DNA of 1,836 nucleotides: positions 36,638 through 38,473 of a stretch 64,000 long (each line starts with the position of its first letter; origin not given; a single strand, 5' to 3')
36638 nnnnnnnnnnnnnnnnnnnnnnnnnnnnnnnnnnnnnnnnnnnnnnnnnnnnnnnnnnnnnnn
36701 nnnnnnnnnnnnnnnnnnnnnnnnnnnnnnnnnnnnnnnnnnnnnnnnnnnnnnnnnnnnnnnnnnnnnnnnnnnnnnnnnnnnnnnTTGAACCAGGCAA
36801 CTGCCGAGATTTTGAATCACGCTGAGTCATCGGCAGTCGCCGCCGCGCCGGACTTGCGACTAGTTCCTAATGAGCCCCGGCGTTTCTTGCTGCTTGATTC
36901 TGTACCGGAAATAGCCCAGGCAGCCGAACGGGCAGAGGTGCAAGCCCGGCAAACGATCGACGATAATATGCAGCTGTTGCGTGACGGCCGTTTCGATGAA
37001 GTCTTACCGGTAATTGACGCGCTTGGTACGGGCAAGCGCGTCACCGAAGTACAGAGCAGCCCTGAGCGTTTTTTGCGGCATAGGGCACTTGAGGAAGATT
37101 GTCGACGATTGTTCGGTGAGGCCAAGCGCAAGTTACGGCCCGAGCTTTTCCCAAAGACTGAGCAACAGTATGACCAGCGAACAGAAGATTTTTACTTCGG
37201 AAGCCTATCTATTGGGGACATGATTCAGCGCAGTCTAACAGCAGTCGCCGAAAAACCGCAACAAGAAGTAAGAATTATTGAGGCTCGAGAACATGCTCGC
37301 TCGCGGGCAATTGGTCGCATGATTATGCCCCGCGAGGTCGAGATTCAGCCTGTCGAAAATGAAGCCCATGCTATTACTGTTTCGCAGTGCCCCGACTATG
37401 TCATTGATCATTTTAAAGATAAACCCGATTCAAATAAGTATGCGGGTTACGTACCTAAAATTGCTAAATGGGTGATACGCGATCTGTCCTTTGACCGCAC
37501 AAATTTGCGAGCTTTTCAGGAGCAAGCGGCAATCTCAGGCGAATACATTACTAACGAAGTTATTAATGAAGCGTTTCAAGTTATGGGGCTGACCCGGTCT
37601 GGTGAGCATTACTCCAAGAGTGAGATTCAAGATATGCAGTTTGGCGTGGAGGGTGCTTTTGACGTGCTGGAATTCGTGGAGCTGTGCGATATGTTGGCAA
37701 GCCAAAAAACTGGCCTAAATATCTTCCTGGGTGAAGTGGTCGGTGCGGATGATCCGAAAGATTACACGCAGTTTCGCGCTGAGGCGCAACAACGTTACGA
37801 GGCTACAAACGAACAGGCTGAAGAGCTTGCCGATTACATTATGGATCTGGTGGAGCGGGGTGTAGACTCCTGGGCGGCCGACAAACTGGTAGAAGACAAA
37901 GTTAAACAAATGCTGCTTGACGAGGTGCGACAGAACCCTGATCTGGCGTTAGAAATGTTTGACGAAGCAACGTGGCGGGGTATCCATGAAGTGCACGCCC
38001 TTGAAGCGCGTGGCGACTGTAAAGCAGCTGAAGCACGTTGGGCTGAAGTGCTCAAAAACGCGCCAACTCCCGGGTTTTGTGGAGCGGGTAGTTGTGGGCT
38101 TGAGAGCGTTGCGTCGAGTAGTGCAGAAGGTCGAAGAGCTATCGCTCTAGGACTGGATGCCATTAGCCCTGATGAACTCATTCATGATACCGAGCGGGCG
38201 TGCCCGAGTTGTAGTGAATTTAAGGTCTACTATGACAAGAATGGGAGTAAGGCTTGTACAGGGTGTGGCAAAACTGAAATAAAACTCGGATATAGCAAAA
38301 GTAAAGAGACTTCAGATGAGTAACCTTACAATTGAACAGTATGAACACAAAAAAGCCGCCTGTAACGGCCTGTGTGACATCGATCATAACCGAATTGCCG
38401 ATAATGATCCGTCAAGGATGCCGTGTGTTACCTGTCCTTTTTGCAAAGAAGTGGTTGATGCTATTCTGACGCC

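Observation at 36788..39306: B12-leader-controlled operon of three chained zinc-ribbon proteins ending in nadD, with no known cobalamin function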

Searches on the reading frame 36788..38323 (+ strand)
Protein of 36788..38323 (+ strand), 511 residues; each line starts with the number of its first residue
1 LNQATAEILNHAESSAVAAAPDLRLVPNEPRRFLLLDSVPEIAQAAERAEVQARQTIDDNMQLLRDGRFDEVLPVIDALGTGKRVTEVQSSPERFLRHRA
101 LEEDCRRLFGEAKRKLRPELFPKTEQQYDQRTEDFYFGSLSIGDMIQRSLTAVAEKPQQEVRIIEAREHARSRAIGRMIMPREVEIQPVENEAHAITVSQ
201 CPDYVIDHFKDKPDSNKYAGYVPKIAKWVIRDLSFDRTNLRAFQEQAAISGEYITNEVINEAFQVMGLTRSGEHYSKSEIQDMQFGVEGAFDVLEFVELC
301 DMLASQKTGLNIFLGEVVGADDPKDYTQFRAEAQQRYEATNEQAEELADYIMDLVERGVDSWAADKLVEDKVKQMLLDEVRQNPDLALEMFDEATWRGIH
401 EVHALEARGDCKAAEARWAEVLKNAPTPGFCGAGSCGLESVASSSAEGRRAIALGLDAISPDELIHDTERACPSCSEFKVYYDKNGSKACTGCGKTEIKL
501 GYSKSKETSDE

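Call 6: search_protein_families(library=pfam, proteins=[window:36788-38323:+], max_evalue=1)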
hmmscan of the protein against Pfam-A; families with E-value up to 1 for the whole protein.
window:36788-38323:+ (511 aa): 1 family
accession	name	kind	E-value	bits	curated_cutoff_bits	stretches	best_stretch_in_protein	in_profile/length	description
PF19134.6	DUF5817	-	0.17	12.3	31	1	472-497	6-31/57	Domain of unknown function (DUF5817)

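Call 7: search_protein_families(library=ncbifam, proteins=[window:36788-38323:+], max_evalue=1)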
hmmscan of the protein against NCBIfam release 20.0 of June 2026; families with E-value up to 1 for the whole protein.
window:36788-38323:+ (511 aa): 0 families

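Call 8: search_protein_families(library=phrogs, proteins=[window:36788-38323:+], max_evalue=1)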
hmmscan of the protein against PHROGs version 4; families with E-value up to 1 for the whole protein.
window:36788-38323:+ (511 aa): 2 families
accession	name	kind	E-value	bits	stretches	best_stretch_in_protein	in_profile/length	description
phrog_9188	-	unknown function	0.0074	17.5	1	465-496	33-63/70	-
phrog_15287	-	unknown function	0.12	13.7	1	212-234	15-37/51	-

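Call 9: find_homologous_proteins(query=window:36788-38323:+, max_evalue=0.001)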
Query window:36788-38323:+ (511 aa): 17 proteins with E <= 0.001 among 8000 candidates.
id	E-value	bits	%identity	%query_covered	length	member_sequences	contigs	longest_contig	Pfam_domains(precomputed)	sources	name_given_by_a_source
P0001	0.0e+0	1147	100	100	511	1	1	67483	-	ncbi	-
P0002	4.7e-249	845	74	99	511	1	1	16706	-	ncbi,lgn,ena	-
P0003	5.1e-214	730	66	100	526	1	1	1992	-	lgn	-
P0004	2.9e-90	322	39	99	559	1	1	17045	-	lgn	-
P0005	2.2e-84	302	38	92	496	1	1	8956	-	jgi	jgi:hypothetical protein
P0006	1.0e-80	290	37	95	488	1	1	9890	-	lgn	-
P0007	2.2e-80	289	37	91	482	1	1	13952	-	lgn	-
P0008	3.7e-80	289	38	91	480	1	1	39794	-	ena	-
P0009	4.6e-74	268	38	85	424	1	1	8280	-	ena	-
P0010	1.4e-68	250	35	91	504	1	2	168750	-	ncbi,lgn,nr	ncbi:MAG TPA: hypothetical protein VLG37_05690 [Candidatus Saccharimonadales bacterium]|nr:hypotheti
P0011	3.4e-68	249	36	92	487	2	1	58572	-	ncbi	-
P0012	5.2e-67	245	37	77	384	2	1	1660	-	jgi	jgi:hypothetical protein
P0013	1.2e-66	244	36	91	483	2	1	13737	-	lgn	-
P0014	6.8e-66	241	36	91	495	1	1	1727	-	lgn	-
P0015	1.9e-65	240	34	87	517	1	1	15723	-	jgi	jgi:hypothetical protein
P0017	1.7e-63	234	32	90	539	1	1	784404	-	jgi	jgi:hypothetical protein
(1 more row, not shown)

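Call 10: find_encoding_contigs(protein=P0010, flank=5000, max_places=2)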
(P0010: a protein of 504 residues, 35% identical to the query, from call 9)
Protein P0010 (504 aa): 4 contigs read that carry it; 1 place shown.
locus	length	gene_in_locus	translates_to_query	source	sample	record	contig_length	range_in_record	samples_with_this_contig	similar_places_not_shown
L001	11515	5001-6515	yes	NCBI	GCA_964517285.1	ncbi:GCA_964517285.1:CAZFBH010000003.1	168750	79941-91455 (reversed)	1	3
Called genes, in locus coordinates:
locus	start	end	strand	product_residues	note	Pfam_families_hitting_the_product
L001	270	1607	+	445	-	PF04932:Wzy_C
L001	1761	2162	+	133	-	PF04138:GtrA_DPMS_TM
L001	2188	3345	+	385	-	PF00709:Adenylsucc_synt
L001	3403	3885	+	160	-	PF01726:LexA_DNA_bind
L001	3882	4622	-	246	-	-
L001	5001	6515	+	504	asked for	-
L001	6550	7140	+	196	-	PF01467:CTP_transf_like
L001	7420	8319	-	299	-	PF02467:Whib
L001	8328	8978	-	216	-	PF13098:Thioredoxin_2 (faint), PF13462:Thioredoxin_4, PF01323:DSBA, PF13743:Thioredoxin_5 (weak)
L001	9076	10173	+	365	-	PF00571:CBS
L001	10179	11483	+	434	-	PF01336:tRNA_anti-codon, PF00152:tRNA-synt_2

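Call 11: find_encoding_contigs(protein=P0017, flank=5000, max_places=2)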
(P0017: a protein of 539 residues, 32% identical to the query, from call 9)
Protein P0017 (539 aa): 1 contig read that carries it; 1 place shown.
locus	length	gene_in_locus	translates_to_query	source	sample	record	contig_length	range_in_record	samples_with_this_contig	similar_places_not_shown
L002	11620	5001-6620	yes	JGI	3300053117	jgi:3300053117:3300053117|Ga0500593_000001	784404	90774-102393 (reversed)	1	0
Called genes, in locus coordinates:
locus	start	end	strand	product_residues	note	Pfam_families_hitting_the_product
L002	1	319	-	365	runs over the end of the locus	PF13439:Glyco_transf_4, PF00534:Glycos_transf_1, PF13692:Glyco_trans_1_4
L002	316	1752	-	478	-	PF13727:CoA_binding_3, PF02397:Bac_transf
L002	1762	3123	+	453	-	PF04932:Wzy_C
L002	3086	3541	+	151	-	PF04138:GtrA_DPMS_TM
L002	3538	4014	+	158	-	PF01726:LexA_DNA_bind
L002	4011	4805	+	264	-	PF02673:BacA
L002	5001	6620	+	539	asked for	-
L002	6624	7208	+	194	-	PF01467:CTP_transf_like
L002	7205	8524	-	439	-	PF03448:MgtE_N, PF00571:CBS (faint), PF01769:MgtE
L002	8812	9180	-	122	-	-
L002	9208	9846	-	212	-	PF13462:Thioredoxin_4, PF01323:DSBA, PF13743:Thioredoxin_5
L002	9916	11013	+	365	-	PF00571:CBS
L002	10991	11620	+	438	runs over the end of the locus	PF01336:tRNA_anti-codon, PF00152:tRNA-synt_2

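Call 12: find_encoding_contigs(protein=P0002, flank=5000, max_places=2)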
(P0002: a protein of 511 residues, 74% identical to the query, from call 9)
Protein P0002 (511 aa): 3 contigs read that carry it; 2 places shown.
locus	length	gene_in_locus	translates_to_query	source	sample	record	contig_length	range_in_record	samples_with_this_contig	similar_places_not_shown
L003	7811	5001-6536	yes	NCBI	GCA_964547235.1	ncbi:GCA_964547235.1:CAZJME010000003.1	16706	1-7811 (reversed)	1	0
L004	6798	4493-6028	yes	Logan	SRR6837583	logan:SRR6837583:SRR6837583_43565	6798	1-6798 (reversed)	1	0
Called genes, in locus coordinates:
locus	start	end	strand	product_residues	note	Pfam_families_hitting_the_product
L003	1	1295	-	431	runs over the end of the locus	PF04932:Wzy_C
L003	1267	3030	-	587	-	PF03816:LytR_cpsA_psr, PF13399:LytR_C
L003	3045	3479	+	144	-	PF04138:GtrA_DPMS_TM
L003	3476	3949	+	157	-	PF01726:LexA_DNA_bind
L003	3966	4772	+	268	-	PF02673:BacA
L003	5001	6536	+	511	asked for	-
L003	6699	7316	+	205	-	PF01467:CTP_transf_like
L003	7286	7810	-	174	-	?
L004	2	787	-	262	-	?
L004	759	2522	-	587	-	PF03816:LytR_cpsA_psr, PF13399:LytR_C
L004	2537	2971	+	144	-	PF04138:GtrA_DPMS_TM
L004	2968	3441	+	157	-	PF01726:LexA_DNA_bind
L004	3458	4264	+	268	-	PF02673:BacA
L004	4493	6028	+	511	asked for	-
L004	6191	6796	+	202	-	?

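Call 13: find_encoding_contigs(protein=P0004, flank=5000, max_places=1)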
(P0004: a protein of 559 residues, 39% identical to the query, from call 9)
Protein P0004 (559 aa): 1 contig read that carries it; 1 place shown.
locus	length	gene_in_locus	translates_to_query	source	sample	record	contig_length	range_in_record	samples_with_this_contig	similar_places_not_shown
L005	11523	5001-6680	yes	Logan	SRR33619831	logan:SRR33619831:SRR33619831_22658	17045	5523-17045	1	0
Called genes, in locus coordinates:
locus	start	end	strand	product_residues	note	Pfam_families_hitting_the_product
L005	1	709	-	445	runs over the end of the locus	PF02878:PGM_PMM_I, PF02879:PGM_PMM_II, PF02880:PGM_PMM_III, PF00408:PGM_PMM_IV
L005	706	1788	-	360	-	PF13439:Glyco_transf_4, PF20706:GT4-conflict (weak), PF00534:Glycos_transf_1, PF13692:Glyco_trans_1_4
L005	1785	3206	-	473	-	PF02397:Bac_transf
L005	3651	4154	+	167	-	PF01726:LexA_DNA_bind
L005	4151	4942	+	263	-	PF02673:BacA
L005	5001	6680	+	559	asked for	-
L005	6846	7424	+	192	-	PF01467:CTP_transf_like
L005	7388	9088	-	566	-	PF00999:Na_H_Exchanger, PF02254:TrkA_N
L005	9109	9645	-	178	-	PF06210:DUF1003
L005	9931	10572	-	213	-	PF13462:Thioredoxin_4, PF01323:DSBA, PF13743:Thioredoxin_5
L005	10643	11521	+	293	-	?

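Call 14: find_encoding_contigs(protein=P0008, flank=5000, max_places=1)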
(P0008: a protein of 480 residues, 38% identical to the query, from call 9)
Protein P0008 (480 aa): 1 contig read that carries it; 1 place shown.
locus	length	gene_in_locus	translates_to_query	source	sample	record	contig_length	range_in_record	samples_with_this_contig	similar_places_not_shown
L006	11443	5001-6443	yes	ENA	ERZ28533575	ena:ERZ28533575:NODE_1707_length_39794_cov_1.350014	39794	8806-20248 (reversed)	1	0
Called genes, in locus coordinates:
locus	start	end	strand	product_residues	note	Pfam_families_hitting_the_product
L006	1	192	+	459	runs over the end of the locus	PF04932:Wzy_C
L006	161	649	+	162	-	PF04138:GtrA_DPMS_TM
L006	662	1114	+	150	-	PF01726:LexA_DNA_bind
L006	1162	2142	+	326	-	PF00535:Glycos_transf_2, PF13641:Glyco_tranf_2_3 (weak)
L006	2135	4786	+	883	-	PF02585:PIG-L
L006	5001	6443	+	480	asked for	-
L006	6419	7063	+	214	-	PF01467:CTP_transf_like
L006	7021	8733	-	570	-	PF00999:Na_H_Exchanger, PF02254:TrkA_N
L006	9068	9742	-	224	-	PF13462:Thioredoxin_4, PF01323:DSBA (weak)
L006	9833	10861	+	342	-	PF00571:CBS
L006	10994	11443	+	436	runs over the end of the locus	PF01336:tRNA_anti-codon, PF00152:tRNA-synt_2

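Call 15: find_encoding_contigs(protein=P0011, flank=5000, max_places=1)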
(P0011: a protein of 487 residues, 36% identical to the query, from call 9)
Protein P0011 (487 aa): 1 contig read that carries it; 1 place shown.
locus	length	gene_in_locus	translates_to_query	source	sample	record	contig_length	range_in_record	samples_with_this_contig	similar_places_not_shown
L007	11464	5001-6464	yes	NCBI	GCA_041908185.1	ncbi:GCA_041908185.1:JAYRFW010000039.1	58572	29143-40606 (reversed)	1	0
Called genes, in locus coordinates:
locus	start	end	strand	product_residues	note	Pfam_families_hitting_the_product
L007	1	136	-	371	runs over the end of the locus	PF20706:GT4-conflict (weak), PF00534:Glycos_transf_1, PF13692:Glyco_trans_1_4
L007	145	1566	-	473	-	PF13727:CoA_binding_3 (weak), PF02397:Bac_transf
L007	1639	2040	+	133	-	PF04138:GtrA_DPMS_TM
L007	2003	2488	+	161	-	PF01726:LexA_DNA_bind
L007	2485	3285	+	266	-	PF02673:BacA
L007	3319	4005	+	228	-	-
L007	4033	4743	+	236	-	-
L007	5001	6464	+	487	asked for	-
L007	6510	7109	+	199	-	PF01467:CTP_transf_like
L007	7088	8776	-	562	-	PF00999:Na_H_Exchanger, PF02254:TrkA_N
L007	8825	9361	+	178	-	PF06210:DUF1003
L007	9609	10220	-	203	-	PF13462:Thioredoxin_4, PF01323:DSBA, PF13743:Thioredoxin_5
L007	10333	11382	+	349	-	PF00571:CBS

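Call 16: find_encoding_contigs(protein=P0015, flank=5000, max_places=1)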
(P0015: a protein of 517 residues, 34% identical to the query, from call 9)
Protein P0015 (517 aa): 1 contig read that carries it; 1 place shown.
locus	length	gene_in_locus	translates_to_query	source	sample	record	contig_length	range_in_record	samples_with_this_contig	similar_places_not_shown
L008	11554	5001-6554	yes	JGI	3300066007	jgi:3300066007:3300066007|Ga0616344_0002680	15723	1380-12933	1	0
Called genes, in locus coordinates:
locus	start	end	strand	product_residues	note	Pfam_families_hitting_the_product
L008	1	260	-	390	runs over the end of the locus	PF13439:Glyco_transf_4, PF00534:Glycos_transf_1, PF13692:Glyco_trans_1_4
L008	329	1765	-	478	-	PF13727:CoA_binding_3, PF02397:Bac_transf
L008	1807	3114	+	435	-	PF04932:Wzy_C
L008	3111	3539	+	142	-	PF04138:GtrA_DPMS_TM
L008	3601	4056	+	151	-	PF01726:LexA_DNA_bind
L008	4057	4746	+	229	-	-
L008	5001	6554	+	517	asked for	-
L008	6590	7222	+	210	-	PF01467:CTP_transf_like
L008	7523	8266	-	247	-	PF13462:Thioredoxin_4, PF01323:DSBA (weak), PF13743:Thioredoxin_5 (weak)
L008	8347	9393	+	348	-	PF00571:CBS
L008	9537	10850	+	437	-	PF01336:tRNA_anti-codon, PF00152:tRNA-synt_2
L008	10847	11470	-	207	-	PF00730:HhH-GPD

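Call 27: predict_structure(alignment_id=A1)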
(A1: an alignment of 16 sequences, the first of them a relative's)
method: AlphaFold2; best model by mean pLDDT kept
length: 511 residues; sequences in the alignment: 16
mean_pLDDT: 78.4   pTM: 0.71
mean pLDDT of the five models: 78.4, 76.3, 76.2, 75.5, 74.2
residues with pLDDT >= 90: 151; 70-90: 244; 50-70: 57; < 50: 59
segments of 3 or more residues with pLDDT < 50: 1-29, 183-190, 219-222, 431-437, 501-511
pLDDT, mean of each block of 10 residues (from residue 1): 33 37 45 87 94 92 78 66 78 80 83 78 88 81 81 75 90 87 46 82 67 56 67 86 89 91 92 86 85 93 95 91 91 89 92 84 78 90 86 88 94 94 75 47 83 81 71 82 82 82 36 34
secondary structure, 60 per line:
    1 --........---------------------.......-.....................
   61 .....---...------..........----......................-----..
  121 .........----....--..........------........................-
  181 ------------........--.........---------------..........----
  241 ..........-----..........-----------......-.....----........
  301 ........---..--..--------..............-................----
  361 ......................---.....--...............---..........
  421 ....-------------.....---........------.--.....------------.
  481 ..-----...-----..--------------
elements in order: H3-10 E32-35 H40-65 H78-87 H92-113 E119-129 E134-137 H142-149 H156-179 E193-200 H203-211 E227-236 E241-250 H256-265 H277-282 E284-288 H293-308 H326-339 H341-356 H361-382 H386-390 H393-407 H411-424 E438-442 H446-453 E463-467 E480-482 E488-490

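Call 29: search_protein_representatives(alignment_id=A1)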
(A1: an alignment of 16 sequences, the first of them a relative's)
Query: 16 sequences, 496 profile positions. Proteins with E-value up to 0.001 (for the whole library): 208; up to 1e-10: 171; up to 1e-30: 132. The best 150 are listed.
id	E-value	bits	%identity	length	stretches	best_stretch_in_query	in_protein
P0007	1.7e-198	676.8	-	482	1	21-490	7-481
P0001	5.3e-198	675.2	-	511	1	2-495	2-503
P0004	3.2e-196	669.3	-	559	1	5-494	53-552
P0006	1.0e-194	664.3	-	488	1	1-491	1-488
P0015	7.5e-183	625.2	-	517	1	1-494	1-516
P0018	3.4e-174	596.6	-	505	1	1-494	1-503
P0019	8.2e-173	592.0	-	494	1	21-494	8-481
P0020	3.4e-170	583.4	-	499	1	1-492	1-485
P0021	8.1e-170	582.2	-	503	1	17-494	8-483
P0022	9.1e-169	578.7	-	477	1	15-488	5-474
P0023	4.1e-166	570.0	-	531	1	5-494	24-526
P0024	3.4e-165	566.9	-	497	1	22-492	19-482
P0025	3.6e-164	563.6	-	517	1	1-492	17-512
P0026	1.3e-163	561.7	-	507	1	12-491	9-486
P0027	1.7e-163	561.3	-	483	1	22-490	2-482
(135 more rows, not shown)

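Call 34: find_related_loci(query=A3, collection=genome_contigs, flank=4000)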
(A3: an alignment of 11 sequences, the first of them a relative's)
Query A3 (511 aa) in genome_contigs; peptide patterns used: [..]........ (x = any residue, [..] = any of these).
50 stretches matched a pattern; 30 encode a relative of the query (tblastn E <= 1e-3); 30 distinct loci.
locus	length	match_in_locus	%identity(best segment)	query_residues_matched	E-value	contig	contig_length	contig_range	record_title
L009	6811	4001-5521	74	1-507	0e+0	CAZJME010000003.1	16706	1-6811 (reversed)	MAG TPA_asm: uncultured Candidatus Saccharibacteria bacterium isolate SRP135725_co1_616 genome assembly, contig: NODE_45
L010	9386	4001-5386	39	33-493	3e-87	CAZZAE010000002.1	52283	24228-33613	MAG TPA_asm: uncultured Candidatus Saccharibacteria bacterium isolate SRP200132_co1_552 genome assembly, contig: NODE_99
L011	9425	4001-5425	38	29-510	1e-85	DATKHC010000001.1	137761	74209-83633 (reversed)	MAG TPA_asm: Candidatus Saccharimonadales bacterium isolate SMAG_U14567 k141_160203, whole genome shotgun sequence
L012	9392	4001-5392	37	33-502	9e-83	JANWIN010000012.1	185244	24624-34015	MAG: Candidatus Saccharimonadales bacterium isolate CRAIB_MAG42 c_000000090154, whole genome shotgun sequence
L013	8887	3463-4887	35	33-499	4e-82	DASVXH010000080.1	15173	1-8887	MAG TPA_asm: Candidatus Saccharimonadales bacterium isolate SMAG_U2570 k141_56987, whole genome shotgun sequence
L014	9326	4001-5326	36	39-477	6e-78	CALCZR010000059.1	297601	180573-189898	MAG TPA_asm: uncultured Candidatus Saccharibacteria bacterium isolate SRR6231146_bin.58_CONCOCT_v1.1_MAG genome assembly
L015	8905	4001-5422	35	39-499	7e-76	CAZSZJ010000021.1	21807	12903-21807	MAG TPA_asm: uncultured Candidatus Saccharibacteria bacterium isolate SRP200132_co1_502 genome assembly, contig: NODE_41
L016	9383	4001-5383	35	37-499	5e-75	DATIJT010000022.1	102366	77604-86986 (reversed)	MAG TPA_asm: Candidatus Saccharimonadales bacterium isolate SMAG_U15698 k141_717049, whole genome shotgun sequence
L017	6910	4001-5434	34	30-499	3e-74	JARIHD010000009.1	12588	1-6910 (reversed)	MAG: Candidatus Saccharibacteria bacterium isolate CullarsAll.DT.09 k141_500097, whole genome shotgun sequence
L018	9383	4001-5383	35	39-499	8e-73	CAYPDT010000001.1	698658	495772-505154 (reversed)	MAG TPA_asm: uncultured Candidatus Saccharibacteria bacterium isolate SRP170004_co1_264 genome assembly, contig: NODE_6_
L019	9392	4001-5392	35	29-496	1e-72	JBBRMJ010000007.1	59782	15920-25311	MAG: Candidatus Saccharimonadales bacterium isolate La1_metabat2.033 LA1C_B2.033_k141_1376398L_59782_cov_12.9990, whole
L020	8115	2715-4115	34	32-499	4e-72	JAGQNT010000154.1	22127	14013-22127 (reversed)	MAG: Candidatus Saccharibacteria bacterium isolate HKST-UBA75 k127_2611020, whole genome shotgun sequence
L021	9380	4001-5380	35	40-496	2e-72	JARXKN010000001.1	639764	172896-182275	MAG: Patescibacteria group bacterium isolate bin06 NODE_1_length_639764_cov_25.474178, whole genome shotgun sequence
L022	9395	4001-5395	36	29-493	7e-72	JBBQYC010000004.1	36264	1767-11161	MAG: Candidatus Saccharimonadales bacterium isolate Co_metawrap_2145 Cmw_2145_k141_17547395_length_36264_cov_13.0000, wh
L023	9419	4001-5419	35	37-496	4e-73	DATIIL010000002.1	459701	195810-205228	MAG TPA_asm: Candidatus Saccharimonadales bacterium isolate SMAG_U15664 k141_644191, whole genome shotgun sequence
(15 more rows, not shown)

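Call 46: fold_search(model_id=the predicted structure, library=pdb)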
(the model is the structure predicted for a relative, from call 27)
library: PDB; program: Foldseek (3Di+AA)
matches with E <= 10: 339; with E <= 0.001: 0
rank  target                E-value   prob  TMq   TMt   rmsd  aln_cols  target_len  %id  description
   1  3noc_A                3.7e-01  0.02  0.07  0.04  28.9       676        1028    8  Designed ankyrin repeat protein (DARPin) binders to AcrB: Plasticity of the Interface (released 2011-05-18)
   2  8osi                  4.7e-01  0.02  0.07  0.08  20.7       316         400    9  Genetically encoded green ratiometric calcium indicator FNCaMP in calcium-bound state (released 2023-05-24)
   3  2uuu_B                6.6e-01  0.04  0.08  0.07  17.1       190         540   10  alkyldihydroxyacetonephosphate synthase in P212121 (released 2007-06-26)
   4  6o73_A                6.9e-01  0.10  0.11  0.09  15.2       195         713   12  Crystal structure of apo Csm1-Csm4 cassette (released 2019-07-31)
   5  5tuk_D                9.2e-01  0.04  0.06  0.08  19.7       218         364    9  Crystal structure of tetracycline destructase Tet(51) (released 2017-05-10)
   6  6o78_A                9.7e-01  0.05  0.13  0.10  20.5       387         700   13  Crystal structure of Csm1-Csm4 cassette in complex with pppApApA (released 2019-07-31)
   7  2uuu_A                1.0e+00  0.03  0.07  0.07  17.8       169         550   12  alkyldihydroxyacetonephosphate synthase in P212121 (released 2007-06-26)
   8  4ae5_A                1.2e+00  0.04  0.06  0.14  17.0       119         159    8  STRUCTURE OF A MAJOR REGULATOR OF STAPHYLOCOCCAL PATHOGENESIS (released 2012-07-04)
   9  2uuv_B                1.2e+00  0.04  0.06  0.06  15.0       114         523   17  alkyldihydroxyacetonephosphate synthase in P1 (released 2007-06-26)
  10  1pn2_B                1.3e+00  0.02  0.05  0.09  17.0       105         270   10  Crystal structure analysis of the selenomethionine labelled 2-enoyl-CoA hydratase 2 domain of Candida tropicalis multi (released 2004-04-13)
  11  8gsm_G                1.4e+00  0.04  0.11  0.12  21.4       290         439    9  Crystal Structure of VibMO1 (released 2023-09-13)
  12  1pn2_C                1.4e+00  0.05  0.05  0.09  16.8        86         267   10  Crystal structure analysis of the selenomethionine labelled 2-enoyl-CoA hydratase 2 domain of Candida tropicalis multi (released 2004-04-13)
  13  6baj_C                1.5e+00  0.02  0.09  0.06  26.9       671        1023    9  Cryo-EM structure of lipid bilayer in the native cell membrane nanoparticles of AcrB (released 2018-12-19)
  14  1pn2_D                1.6e+00  0.04  0.05  0.09  16.5        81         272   10  Crystal structure analysis of the selenomethionine labelled 2-enoyl-CoA hydratase 2 domain of Candida tropicalis multi (released 2004-04-13)
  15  4dx6_A                1.6e+00  0.02  0.11  0.06  29.9       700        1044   10  Transport of drugs by the multidrug transporter AcrB involves an access and a deep binding pocket that are separated b (released 2012-05-02)
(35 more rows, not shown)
